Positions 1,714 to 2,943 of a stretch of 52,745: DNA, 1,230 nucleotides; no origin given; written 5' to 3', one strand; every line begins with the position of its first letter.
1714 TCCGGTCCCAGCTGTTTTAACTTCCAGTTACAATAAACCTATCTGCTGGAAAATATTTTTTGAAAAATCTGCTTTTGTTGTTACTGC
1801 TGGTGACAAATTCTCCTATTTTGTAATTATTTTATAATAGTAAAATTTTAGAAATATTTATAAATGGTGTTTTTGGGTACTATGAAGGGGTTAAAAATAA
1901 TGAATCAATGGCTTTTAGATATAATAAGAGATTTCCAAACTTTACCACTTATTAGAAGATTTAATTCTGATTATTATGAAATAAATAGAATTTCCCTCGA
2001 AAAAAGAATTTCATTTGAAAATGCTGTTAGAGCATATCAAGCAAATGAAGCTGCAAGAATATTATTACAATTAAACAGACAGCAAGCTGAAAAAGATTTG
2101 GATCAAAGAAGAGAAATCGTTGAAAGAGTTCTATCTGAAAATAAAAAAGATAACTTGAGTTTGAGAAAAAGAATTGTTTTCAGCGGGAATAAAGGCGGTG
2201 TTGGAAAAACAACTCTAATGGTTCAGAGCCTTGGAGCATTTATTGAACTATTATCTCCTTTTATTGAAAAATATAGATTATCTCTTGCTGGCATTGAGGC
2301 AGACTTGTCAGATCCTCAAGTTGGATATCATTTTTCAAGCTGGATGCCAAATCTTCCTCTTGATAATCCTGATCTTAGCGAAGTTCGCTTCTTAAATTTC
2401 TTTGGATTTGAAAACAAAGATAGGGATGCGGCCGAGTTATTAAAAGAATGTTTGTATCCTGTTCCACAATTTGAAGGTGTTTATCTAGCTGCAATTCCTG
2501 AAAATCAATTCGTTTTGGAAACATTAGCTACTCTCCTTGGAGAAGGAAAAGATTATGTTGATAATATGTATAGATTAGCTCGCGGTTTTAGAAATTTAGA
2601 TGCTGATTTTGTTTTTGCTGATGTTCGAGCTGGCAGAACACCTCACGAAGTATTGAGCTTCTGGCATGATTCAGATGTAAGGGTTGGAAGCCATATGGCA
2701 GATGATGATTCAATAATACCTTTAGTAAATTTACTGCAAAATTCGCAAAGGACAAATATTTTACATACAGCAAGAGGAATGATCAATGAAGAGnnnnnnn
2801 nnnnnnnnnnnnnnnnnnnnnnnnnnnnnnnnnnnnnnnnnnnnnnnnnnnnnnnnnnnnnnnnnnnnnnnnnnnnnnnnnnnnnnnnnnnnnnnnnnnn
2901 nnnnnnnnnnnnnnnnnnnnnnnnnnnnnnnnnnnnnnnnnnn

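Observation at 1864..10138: Five-gene same-strand cluster linking a coiled-coil ParA/MinD ATPase to a membrane coiled-coil protein and giant surface proteins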

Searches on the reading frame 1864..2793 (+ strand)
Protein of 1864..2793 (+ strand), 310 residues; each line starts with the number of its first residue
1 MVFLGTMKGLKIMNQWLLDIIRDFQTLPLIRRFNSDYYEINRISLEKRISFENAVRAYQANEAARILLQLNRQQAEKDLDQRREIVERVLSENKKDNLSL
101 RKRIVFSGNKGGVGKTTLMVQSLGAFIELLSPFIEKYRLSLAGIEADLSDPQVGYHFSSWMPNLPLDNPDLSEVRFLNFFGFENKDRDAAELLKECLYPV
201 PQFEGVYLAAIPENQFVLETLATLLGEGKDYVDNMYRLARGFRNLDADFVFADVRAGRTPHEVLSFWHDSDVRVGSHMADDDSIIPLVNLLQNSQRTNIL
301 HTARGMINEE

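Call 11: find_homologous_proteins(query=window:1864-2793:+)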
Query window:1864-2793:+: 3871 candidates shared short words with the query, none scored E <= 0.001.

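Call 19: search_protein_representatives(protein=window:1864-2793:+)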
Query: 310 residues. Proteins with E-value up to 0.001 (for the whole library): 6; up to 1e-10: 4; up to 1e-30: 2. The best 6 are listed.
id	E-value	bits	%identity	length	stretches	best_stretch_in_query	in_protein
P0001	7.7e-203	688.3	100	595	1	1-310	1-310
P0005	2.3e-34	135.2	39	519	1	71-305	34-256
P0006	6.3e-18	81.3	31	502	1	84-298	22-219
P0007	1.7e-12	63.4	31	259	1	97-300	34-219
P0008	1.9e-05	40.3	29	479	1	102-297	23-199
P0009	5.6e-05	38.7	41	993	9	149-171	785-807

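Call 22: find_encoding_contigs(protein=P0005, flank=10000, max_places=3)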
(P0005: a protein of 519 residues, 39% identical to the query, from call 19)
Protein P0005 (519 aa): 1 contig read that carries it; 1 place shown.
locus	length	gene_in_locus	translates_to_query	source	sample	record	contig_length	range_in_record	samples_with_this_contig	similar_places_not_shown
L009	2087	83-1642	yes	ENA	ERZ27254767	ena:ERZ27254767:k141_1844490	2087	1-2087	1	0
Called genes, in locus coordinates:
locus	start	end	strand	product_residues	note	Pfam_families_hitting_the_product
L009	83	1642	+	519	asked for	PF01656:CbiA (faint)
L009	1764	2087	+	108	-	?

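Call 23: find_encoding_contigs(protein=P0006, flank=10000, max_places=3)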
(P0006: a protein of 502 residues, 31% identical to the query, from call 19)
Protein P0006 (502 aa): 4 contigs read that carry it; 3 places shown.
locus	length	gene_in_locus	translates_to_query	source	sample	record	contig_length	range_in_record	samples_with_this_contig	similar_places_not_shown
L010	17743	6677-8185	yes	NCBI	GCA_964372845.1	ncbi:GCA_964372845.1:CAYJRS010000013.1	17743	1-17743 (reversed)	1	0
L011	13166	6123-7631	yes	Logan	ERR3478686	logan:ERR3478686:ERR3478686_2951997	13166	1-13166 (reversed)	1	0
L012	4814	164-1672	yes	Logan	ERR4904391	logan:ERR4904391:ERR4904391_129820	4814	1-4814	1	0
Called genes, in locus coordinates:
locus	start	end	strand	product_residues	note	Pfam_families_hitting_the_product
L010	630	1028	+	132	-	PF01641:SelR, PF24046:At4g08330 (faint)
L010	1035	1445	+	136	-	-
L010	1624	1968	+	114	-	PF00313:CSD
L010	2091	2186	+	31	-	-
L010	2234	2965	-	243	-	-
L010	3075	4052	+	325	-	PF13412:HTH_24 (faint), PF01037:AsnC_trans_reg (faint)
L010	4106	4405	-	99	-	-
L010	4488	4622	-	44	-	-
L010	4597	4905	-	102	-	-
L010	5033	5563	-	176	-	-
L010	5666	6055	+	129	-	PF14325:DUF4383 (weak)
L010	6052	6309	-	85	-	-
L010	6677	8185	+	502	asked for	-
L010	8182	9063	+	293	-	-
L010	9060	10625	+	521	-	-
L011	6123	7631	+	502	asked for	-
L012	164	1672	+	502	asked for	-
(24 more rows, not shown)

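Call 24: find_encoding_contigs(protein=P0008, flank=10000, max_places=3)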
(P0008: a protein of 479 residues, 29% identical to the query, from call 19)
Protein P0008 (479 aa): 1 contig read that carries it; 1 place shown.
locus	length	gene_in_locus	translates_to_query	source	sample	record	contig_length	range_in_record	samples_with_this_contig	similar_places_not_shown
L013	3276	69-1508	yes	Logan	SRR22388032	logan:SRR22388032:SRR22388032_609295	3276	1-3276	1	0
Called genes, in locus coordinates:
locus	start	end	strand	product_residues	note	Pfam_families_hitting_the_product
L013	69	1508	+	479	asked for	PF01656:CbiA, PF10609:ParA (weak)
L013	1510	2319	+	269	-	-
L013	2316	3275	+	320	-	?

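Call 25: find_encoding_contigs(protein=P0007, flank=10000, max_places=3)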
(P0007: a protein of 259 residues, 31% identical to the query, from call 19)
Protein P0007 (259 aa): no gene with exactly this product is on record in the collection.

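Call 57: search_protein_families(library=ncbifam, proteins=[P0008, P0005, P0006], max_evalue=0.01)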
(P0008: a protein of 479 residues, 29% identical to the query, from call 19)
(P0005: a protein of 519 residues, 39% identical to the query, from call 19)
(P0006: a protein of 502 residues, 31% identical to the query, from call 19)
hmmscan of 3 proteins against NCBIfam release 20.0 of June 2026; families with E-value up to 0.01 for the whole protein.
P0008 (479 aa): 15 families
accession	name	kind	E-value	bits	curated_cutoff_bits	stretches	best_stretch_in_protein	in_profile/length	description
TIGR01969.1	minD_arch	subfamily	5.6e-10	38.8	201.75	1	23-68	1-45/251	cell division ATPase MinD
TIGR01968.1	minD_bact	equivalog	1.1e-06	28.3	212.9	1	23-67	2-45/261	septum site-determining protein MinD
NF041136.1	MrpORP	equivalog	8.6e-06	25.3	450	1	24-68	7-50/365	iron-sulfur cluster carrier protein MrpORP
NF041546.1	ParA_partition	equivalog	2e-05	24.2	180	1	24-58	1-34/203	ParA family partition ATPase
TIGR02168.1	SMC_prok_B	equivalog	4.8e-05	21.3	567.35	1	211-348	256-398/1181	chromosome segregation protein SMC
NF008669.0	PRK11670.1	equivalog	5.4e-05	22.3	348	1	23-69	108-153/369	iron-sulfur cluster carrier protein ApbC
NF045780.1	TrlF_fam_ATP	equivalog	0.0001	21.2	350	1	206-371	542-718/944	TrlF family AAA-like ATPase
TIGR03371.1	cellulose_yhjQ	equivalog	0.00012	21.7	157.85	1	24-59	3-37/246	cellulose biosynthesis protein BcsQ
NF045487.1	ASRP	equivalog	0.0002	20.1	300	1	205-342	339-473/593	archaea-specific SMC-related protein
TIGR03018.1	pepcterm_TyrKin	hypoth_equivalog_domain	0.00054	19.3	230.65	1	23-67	36-80/207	XrtA-associated tyrosine autokinase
TIGR03029.1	EpsG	equivalog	0.0011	18.2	313.8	1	23-67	104-147/274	chain length determinant protein tyrosine kinase EpsG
TIGR01007.1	eps_fam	subfamily_domain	0.0013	18.3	108.05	1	23-63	18-57/204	polysaccharide biosynthesis tyrosine autokinase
TIGR02169.1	SMC_prok_A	equivalog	0.0013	16.5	729.4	1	197-353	728-893/1165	chromosome segregation protein SMC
NF047398.1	AAA_KGGVGR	domain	0.0017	18.7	90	1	24-74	4-53/190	KGGVGR-motif variant AAA ATPase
NF008079.0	PRK10818.1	equivalog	0.0047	16.3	508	0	23-67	3-46/270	septum site-determining protein MinD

P0005 (519 aa): 11 families
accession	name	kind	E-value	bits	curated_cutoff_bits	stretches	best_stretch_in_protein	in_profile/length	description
NF045487.1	ASRP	equivalog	7.2e-06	24.9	300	1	255-406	203-362/593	archaea-specific SMC-related protein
TIGR02168.1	SMC_prok_B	equivalog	7.9e-06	23.9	567.35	1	253-403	256-407/1181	chromosome segregation protein SMC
TIGR04523.1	Mplasa_alph_rch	subfamily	0.00037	18.5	270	1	266-388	56-179/745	helix-rich protein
TIGR02169.1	SMC_prok_A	equivalog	0.0011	16.8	729.4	1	262-393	271-908/1165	chromosome segregation protein SMC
NF003034.1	PRK03918.1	equivalog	0.0013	16.8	700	1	269-390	215-329/878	DNA double-strand break repair ATPase Rad50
TIGR00293.1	TIGR00293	equivalog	0.0021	18.2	53.9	0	275-317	83-125/129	prefoldin subunit alpha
NF041546.1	ParA_partition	equivalog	0.0031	17.1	180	0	67-110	2-41/203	ParA family partition ATPase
NF033885.1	conj_TraP_IncI1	equivalog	0.0042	16.9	135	0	252-310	88-146/217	conjugal transfer protein TraP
NF002572.0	PRK02224.1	equivalog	0.0054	15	1087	1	263-378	320-644/888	DNA double-strand break repair ATPase Rad50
NF007380.0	PRK09894.1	equivalog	0.0056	16.1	256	1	287-411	58-179/296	diguanylate cyclase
NF002244.0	PRK01156.1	equivalog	0.0059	14.7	847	1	265-390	599-724/895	DNA double-strand break repair ATPase Rad50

P0006 (502 aa): 14 families
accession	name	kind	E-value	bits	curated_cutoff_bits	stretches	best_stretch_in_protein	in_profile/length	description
TIGR01969.1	minD_arch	subfamily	2.2e-06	27.1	201.75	1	41-236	3-175/251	cell division ATPase MinD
NF045487.1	ASRP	equivalog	9.5e-06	24.5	300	1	235-384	311-462/593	archaea-specific SMC-related protein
NF041546.1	ParA_partition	equivalog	1.1e-05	25.1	180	1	41-78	2-35/203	ParA family partition ATPase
TIGR02169.1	SMC_prok_A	equivalog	1.5e-05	23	729.4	1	232-369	363-495/1165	chromosome segregation protein SMC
TIGR04523.1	Mplasa_alph_rch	subfamily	5.3e-05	21.3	270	1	203-367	183-344/745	helix-rich protein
TIGR02168.1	SMC_prok_B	equivalog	6.2e-05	20.9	567.35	1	232-371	314-451/1181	chromosome segregation protein SMC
NF049873.2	cytotoxin_MakE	exception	0.00013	21.1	360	1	229-329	98-194/352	alpha-pore-forming cytotoxin subunit MakE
NF008669.0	PRK11670.1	equivalog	0.00023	20.2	348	1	31-86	98-151/369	iron-sulfur cluster carrier protein ApbC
TIGR03185.1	DNA_S_dndD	equivalog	0.00024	19.7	245.85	1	204-375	174-336/650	DNA sulfur modification protein DndD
TIGR03018.1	pepcterm_TyrKin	hypoth_equivalog_domain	0.00032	20.1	230.65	1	34-87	31-81/207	XrtA-associated tyrosine autokinase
NF045780.1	TrlF_fam_ATP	equivalog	0.00053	18.8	350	1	207-366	555-712/944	TrlF family AAA-like ATPase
NF043058.1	T4SS_LegC2C7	subfamily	0.0014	17.7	350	0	203-310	107-211/348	LegC2/C7 family Dot/Icm T4SS effector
TIGR01968.1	minD_bact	equivalog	0.0017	17.7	212.9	0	41-78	4-37/261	septum site-determining protein MinD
NF033200.1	F430_CfbC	exception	0.0096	15.3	402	0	41-67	3-28/260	Ni-sirohydrochlorin a,c-diamide reductive cyclase ATP-dependent reductase subunit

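Call 101: search_protein_families(library=pfam, proteins=[L013:2316-3275:+], max_evalue=1)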
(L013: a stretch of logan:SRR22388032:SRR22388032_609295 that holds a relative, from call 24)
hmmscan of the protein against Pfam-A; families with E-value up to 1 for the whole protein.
L013:2316-3275:+ (320 aa): 0 families
